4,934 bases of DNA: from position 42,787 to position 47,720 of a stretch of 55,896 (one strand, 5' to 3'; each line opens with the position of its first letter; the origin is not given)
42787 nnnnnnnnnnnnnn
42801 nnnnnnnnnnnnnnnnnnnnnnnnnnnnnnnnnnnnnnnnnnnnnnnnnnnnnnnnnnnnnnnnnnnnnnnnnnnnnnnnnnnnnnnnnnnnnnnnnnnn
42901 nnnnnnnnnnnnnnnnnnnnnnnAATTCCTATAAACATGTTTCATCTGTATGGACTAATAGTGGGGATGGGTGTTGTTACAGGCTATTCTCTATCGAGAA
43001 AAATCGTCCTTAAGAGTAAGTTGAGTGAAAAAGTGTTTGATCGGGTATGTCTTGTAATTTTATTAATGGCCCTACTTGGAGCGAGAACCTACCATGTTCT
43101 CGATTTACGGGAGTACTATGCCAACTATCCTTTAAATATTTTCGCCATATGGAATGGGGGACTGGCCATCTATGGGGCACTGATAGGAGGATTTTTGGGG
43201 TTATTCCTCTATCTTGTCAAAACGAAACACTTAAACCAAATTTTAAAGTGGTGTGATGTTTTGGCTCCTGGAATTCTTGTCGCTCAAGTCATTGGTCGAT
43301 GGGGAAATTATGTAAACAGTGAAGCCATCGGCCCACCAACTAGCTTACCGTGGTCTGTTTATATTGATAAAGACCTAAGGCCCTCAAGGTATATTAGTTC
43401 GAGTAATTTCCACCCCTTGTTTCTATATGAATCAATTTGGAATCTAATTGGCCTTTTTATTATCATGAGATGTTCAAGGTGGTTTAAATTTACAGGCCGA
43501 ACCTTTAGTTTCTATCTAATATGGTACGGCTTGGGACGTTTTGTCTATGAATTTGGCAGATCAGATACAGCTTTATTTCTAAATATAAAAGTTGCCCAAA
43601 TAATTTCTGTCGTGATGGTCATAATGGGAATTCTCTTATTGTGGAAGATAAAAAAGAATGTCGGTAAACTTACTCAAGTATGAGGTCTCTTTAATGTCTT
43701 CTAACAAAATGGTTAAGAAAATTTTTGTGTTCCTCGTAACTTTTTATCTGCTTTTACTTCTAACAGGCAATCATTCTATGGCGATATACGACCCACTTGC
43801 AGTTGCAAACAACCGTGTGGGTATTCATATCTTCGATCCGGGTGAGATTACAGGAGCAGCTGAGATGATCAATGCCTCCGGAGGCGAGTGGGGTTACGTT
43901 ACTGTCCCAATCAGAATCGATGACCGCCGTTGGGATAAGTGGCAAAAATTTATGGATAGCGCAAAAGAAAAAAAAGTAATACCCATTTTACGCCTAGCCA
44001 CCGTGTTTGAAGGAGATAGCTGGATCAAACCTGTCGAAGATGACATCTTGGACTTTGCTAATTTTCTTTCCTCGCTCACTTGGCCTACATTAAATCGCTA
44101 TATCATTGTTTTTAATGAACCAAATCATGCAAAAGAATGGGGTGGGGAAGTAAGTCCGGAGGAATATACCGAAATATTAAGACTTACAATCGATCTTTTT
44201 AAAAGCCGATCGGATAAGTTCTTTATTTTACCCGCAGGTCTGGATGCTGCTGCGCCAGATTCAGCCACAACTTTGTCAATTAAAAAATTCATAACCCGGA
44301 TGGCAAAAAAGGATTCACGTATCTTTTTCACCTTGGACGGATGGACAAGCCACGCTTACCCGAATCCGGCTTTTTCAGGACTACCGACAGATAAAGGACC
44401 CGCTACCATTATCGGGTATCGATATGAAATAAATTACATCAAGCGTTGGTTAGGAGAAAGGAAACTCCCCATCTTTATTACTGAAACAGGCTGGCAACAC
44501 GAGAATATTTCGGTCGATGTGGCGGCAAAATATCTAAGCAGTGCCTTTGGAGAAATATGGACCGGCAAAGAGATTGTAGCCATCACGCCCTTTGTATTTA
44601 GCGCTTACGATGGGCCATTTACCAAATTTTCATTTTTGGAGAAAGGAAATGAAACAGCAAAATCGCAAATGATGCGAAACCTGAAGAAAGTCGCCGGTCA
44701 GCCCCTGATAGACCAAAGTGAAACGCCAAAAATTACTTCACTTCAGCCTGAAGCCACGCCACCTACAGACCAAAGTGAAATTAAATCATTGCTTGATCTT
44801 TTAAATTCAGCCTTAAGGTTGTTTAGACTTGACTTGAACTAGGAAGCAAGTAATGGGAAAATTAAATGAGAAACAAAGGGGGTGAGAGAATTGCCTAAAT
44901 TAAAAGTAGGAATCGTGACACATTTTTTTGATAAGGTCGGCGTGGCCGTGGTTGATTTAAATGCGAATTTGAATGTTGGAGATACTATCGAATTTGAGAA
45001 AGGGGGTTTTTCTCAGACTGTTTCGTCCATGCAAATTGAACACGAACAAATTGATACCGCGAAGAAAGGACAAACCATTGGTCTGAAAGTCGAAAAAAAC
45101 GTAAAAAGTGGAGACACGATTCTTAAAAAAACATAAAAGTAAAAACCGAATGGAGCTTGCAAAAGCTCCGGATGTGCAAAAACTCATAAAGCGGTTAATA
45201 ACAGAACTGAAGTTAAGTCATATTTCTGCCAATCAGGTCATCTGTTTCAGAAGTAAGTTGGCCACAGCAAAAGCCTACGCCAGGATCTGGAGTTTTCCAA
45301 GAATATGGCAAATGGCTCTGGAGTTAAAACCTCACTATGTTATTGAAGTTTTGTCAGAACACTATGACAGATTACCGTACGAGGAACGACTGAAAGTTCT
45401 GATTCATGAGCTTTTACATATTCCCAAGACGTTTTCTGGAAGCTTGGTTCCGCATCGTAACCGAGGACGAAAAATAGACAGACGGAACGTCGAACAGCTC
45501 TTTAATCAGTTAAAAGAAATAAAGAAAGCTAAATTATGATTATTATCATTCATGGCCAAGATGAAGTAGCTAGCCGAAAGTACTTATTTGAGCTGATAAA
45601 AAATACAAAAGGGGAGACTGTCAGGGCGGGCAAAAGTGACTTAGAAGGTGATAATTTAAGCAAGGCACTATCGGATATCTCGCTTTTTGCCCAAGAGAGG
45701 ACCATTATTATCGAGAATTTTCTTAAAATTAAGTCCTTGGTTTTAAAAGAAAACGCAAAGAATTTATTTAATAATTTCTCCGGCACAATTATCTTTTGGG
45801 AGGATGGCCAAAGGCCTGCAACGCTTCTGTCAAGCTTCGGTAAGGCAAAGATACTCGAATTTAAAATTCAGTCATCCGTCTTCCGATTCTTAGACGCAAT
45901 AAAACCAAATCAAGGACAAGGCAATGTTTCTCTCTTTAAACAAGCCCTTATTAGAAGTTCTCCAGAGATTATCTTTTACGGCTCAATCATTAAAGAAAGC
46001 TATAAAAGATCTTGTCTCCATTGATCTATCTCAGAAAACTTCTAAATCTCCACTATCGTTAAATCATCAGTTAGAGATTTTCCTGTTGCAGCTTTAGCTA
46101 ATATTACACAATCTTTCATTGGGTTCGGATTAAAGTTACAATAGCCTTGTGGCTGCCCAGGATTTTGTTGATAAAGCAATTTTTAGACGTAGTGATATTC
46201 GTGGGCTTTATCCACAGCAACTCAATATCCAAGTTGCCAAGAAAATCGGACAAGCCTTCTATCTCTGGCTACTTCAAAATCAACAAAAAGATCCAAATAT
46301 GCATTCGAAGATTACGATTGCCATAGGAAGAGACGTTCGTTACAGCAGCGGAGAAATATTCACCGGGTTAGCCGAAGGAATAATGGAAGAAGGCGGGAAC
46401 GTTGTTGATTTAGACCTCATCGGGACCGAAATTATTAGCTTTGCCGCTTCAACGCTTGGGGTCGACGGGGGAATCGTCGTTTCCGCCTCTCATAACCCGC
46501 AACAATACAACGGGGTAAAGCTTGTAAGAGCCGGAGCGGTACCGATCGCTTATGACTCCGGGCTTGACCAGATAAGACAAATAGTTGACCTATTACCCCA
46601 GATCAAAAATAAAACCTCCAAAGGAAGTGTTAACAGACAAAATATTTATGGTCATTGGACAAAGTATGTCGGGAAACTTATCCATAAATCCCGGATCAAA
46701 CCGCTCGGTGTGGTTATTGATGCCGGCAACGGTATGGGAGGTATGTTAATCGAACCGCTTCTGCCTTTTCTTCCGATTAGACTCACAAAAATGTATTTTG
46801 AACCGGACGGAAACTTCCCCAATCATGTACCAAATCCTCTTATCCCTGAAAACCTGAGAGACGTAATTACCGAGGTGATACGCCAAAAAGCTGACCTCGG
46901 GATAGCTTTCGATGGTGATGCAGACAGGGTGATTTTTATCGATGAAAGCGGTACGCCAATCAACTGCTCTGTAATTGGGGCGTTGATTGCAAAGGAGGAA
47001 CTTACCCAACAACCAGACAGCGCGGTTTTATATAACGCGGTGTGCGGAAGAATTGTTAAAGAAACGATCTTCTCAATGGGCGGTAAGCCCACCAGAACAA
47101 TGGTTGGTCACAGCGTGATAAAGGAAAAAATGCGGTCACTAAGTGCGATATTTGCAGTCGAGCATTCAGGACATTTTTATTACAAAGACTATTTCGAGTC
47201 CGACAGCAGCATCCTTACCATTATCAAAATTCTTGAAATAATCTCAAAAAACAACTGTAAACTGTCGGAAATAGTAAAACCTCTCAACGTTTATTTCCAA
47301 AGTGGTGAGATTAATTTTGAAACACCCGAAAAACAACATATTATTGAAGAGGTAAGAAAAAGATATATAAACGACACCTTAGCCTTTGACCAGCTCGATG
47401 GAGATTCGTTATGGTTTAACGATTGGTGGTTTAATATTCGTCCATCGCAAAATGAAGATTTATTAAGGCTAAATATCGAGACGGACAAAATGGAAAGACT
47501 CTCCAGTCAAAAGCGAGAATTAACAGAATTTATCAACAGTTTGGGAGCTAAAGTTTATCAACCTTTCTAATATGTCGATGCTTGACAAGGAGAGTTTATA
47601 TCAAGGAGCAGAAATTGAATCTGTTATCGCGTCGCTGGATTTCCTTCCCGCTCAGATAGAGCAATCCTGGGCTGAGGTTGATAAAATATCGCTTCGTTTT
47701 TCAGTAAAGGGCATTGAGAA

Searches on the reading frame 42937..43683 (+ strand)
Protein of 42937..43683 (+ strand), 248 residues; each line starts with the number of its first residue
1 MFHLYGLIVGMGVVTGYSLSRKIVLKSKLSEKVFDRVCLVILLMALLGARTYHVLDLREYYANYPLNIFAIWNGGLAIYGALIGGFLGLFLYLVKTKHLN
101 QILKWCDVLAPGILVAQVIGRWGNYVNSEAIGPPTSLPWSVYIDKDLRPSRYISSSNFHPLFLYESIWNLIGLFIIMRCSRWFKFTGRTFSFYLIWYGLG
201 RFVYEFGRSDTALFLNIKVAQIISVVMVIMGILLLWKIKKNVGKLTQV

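Call 42: search_protein_families(library=pfam, proteins=[window:42937-43683:+], max_evalue=0.001)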
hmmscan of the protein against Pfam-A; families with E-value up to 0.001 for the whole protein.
window:42937-43683:+ (248 aa): 1 family
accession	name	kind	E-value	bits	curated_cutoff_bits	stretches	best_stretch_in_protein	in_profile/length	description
PF01790.23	LGT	-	3.5e-63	213.6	24.9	1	3-236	12-239/240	Prolipoprotein diacylglyceryl transferase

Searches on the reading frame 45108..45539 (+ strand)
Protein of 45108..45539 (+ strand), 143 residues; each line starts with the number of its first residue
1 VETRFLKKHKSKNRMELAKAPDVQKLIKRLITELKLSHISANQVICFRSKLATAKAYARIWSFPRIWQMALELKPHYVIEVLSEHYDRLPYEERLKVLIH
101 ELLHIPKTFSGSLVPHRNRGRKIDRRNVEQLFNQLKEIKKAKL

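Call 42: search_protein_families(library=pfam, proteins=[window:45108-45539:+], max_evalue=0.001)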
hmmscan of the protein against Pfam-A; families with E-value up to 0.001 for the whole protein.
window:45108-45539:+ (143 aa): 1 family
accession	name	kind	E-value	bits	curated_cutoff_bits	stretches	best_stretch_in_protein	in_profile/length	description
PF18894.6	PhageMetallopep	-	2.4e-20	73.4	23.7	1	16-117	2-111/134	Putative phage metallopeptidase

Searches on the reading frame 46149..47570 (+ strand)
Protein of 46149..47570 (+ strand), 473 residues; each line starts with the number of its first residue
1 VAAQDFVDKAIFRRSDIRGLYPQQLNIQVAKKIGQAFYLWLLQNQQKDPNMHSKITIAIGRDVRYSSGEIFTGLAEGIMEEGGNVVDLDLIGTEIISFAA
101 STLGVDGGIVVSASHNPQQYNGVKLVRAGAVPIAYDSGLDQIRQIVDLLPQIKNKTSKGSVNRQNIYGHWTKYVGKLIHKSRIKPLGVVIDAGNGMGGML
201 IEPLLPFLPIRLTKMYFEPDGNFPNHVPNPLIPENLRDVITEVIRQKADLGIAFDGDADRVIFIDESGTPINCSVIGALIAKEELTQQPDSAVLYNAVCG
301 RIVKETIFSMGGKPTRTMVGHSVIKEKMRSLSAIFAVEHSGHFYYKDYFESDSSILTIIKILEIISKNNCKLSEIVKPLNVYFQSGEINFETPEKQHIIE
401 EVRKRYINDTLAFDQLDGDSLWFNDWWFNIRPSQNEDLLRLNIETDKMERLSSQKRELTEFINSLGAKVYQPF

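Call 42: search_protein_families(library=pfam, proteins=[window:46149-47570:+], max_evalue=0.001)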
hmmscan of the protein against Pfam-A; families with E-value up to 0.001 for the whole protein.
window:46149-47570:+ (473 aa): 4 families
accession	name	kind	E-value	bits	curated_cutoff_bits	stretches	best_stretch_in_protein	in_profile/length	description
PF02878.22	PGM_PMM_I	-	1.9e-29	102.6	22.5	1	11-146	3-131/138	Phosphoglucomutase/phosphomannomutase, alpha/beta/alpha domain I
PF02879.22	PGM_PMM_II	-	9.6e-24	84.3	29.3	1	176-268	9-103/103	Phosphoglucomutase/phosphomannomutase, alpha/beta/alpha domain II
PF02880.22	PGM_PMM_III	-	2e-18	67.1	20.7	1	276-377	5-109/115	Phosphoglucomutase/phosphomannomutase, alpha/beta/alpha domain III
PF00408.26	PGM_PMM_IV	-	2.7e-06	27.8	23.1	1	387-458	1-65/68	Phosphoglucomutase/phosphomannomutase, C-terminal domain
